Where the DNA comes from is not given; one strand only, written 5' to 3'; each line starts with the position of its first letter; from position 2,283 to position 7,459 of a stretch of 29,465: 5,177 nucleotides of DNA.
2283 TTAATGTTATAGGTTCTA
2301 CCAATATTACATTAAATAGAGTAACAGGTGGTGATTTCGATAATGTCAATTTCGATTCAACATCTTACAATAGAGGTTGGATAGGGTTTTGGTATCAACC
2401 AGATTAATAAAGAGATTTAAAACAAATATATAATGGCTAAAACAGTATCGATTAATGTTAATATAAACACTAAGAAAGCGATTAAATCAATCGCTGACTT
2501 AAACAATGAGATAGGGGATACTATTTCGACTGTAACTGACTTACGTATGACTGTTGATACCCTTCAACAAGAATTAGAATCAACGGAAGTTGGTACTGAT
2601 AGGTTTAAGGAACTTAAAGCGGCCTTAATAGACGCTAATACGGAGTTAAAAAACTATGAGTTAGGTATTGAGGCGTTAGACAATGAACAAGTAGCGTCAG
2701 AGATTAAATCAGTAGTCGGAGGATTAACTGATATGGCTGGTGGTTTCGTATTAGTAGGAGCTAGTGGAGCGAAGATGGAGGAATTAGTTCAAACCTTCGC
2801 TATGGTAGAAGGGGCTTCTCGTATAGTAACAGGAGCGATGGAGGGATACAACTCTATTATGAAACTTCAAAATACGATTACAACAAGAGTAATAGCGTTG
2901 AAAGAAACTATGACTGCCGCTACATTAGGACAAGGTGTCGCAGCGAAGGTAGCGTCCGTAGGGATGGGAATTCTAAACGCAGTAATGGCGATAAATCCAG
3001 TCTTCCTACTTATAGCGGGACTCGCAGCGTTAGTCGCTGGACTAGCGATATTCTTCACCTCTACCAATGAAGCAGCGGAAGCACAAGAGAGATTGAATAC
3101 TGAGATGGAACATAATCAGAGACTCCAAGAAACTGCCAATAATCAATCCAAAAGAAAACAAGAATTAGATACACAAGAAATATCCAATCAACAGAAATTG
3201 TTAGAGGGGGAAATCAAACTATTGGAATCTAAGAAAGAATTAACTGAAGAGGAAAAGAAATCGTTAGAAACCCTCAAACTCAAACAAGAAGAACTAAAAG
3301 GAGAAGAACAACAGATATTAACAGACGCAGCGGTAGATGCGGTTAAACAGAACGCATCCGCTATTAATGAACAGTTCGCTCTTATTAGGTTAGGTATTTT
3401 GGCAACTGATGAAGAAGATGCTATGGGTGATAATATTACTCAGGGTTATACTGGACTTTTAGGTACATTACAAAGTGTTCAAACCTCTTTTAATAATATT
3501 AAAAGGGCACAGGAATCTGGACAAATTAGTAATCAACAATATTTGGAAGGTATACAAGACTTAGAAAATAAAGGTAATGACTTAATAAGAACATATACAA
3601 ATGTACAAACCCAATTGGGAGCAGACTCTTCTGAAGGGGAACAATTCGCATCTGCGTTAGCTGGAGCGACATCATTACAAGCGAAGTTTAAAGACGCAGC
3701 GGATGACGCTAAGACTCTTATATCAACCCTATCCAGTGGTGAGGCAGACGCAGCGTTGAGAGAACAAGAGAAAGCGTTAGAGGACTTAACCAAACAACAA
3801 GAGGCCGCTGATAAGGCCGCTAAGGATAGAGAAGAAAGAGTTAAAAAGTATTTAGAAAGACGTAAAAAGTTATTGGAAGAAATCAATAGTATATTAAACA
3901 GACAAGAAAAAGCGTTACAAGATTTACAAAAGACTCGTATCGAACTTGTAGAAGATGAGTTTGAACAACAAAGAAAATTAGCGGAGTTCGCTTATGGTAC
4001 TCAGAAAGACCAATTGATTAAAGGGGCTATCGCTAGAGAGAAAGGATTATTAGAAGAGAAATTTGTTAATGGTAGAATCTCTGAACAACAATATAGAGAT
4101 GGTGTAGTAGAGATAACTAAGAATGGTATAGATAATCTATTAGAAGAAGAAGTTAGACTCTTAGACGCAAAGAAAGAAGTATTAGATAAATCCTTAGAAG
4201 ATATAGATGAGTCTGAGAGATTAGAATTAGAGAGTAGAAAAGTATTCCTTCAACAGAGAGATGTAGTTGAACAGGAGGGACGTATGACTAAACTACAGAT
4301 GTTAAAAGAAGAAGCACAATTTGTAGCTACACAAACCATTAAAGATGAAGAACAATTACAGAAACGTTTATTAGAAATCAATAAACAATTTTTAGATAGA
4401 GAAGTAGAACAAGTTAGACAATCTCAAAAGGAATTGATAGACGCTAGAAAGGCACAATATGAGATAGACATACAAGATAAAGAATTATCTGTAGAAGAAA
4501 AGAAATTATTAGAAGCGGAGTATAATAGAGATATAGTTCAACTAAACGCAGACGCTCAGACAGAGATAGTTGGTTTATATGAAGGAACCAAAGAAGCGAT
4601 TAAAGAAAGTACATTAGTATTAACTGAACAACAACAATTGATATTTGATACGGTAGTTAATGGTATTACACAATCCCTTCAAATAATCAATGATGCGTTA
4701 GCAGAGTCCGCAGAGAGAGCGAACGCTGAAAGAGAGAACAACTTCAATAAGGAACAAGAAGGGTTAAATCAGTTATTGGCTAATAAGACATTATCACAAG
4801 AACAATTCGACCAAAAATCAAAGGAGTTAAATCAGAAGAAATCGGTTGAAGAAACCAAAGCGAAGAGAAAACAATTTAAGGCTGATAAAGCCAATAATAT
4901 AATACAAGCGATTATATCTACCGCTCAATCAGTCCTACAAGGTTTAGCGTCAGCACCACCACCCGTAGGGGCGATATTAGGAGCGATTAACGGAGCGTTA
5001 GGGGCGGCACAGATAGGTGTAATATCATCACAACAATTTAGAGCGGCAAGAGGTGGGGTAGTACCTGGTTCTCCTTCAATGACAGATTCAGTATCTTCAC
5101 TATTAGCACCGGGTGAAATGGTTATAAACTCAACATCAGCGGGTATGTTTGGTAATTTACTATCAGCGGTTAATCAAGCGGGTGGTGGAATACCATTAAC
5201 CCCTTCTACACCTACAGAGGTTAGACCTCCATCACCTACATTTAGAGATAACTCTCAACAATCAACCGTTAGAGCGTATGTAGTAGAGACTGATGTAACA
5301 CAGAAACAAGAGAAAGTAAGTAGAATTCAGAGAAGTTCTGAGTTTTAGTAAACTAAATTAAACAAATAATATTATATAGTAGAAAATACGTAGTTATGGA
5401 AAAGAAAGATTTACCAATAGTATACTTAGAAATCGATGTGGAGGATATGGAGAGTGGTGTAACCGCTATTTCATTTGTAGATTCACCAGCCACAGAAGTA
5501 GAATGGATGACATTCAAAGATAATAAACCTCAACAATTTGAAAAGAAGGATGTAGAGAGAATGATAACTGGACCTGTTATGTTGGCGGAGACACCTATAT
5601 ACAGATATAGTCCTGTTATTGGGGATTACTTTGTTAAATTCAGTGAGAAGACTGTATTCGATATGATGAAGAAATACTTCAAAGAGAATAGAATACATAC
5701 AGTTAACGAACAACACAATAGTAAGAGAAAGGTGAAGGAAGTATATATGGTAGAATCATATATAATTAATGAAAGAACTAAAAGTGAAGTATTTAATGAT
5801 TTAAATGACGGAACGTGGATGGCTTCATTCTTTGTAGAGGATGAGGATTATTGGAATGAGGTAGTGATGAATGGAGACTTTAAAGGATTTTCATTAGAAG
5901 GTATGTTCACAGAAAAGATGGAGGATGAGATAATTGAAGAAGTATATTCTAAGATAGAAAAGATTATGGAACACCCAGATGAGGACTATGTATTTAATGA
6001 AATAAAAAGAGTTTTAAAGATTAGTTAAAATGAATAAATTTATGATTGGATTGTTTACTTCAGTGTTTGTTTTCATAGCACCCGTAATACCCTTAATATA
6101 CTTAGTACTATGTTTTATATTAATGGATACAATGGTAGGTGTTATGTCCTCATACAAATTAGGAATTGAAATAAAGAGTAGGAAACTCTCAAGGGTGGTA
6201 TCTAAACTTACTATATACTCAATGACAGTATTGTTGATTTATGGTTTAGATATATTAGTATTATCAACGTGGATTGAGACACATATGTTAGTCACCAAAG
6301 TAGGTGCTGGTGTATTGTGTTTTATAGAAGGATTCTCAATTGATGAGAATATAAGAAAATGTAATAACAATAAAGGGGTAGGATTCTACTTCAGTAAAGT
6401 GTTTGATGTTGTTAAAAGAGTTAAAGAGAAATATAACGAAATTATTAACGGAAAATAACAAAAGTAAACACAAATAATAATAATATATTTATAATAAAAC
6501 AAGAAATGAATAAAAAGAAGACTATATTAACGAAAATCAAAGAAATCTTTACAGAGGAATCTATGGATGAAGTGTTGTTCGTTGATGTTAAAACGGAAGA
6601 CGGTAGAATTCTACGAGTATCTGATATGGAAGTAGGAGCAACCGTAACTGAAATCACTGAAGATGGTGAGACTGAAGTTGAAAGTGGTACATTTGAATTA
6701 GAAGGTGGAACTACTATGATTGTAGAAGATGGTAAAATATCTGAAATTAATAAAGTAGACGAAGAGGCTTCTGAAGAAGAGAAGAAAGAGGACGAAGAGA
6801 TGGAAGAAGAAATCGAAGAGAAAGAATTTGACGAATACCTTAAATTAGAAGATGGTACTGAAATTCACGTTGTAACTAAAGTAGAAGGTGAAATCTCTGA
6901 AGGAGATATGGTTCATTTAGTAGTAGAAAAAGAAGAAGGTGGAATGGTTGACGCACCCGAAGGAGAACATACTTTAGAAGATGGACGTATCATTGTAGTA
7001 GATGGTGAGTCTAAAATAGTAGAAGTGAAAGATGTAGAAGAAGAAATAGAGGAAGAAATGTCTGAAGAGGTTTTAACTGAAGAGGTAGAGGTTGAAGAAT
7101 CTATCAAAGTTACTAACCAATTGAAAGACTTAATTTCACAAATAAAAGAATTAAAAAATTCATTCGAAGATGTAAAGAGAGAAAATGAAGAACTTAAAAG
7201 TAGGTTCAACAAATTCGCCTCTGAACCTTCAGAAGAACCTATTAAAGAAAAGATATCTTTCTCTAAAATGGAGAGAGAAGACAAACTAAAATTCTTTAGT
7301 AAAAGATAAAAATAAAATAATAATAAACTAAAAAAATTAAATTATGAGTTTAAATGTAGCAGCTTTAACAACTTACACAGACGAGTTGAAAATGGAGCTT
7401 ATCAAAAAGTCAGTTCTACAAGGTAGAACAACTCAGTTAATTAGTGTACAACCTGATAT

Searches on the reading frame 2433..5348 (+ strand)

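Call 14: search_protein_families(library=pfam, proteins=[window:2433-5348:+], max_evalue=0.01)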
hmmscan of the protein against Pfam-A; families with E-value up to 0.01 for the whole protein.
window:2433-5348:+ (971 aa): 0 families

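Call 18: search_protein_families(library=phrogs, proteins=[window:2433-5348:+], max_evalue=0.001)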
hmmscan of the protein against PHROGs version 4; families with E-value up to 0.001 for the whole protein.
window:2433-5348:+ (971 aa): 3 families
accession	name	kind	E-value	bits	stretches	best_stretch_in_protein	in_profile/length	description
phrog_971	-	lysis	3.5e-08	33.5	1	79-213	418-543/1338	endolysin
phrog_38258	-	unknown function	2.5e-06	27.6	1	108-213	96-201/427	-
phrog_3981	-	tail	4.6e-06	27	1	25-205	198-343/584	tail length tape measure protein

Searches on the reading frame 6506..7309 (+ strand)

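Call 14: search_protein_families(library=pfam, proteins=[window:6506-7309:+], max_evalue=0.01)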
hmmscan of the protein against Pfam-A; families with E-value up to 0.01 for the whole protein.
window:6506-7309:+ (267 aa): 0 families

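Call 18: search_protein_families(library=phrogs, proteins=[window:6506-7309:+], max_evalue=0.001)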
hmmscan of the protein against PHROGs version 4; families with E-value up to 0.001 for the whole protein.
window:6506-7309:+ (267 aa): 1 family
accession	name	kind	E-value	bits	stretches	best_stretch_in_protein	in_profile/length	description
phrog_24921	-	unknown function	2.1e-05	24.8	0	122-262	217-339/349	-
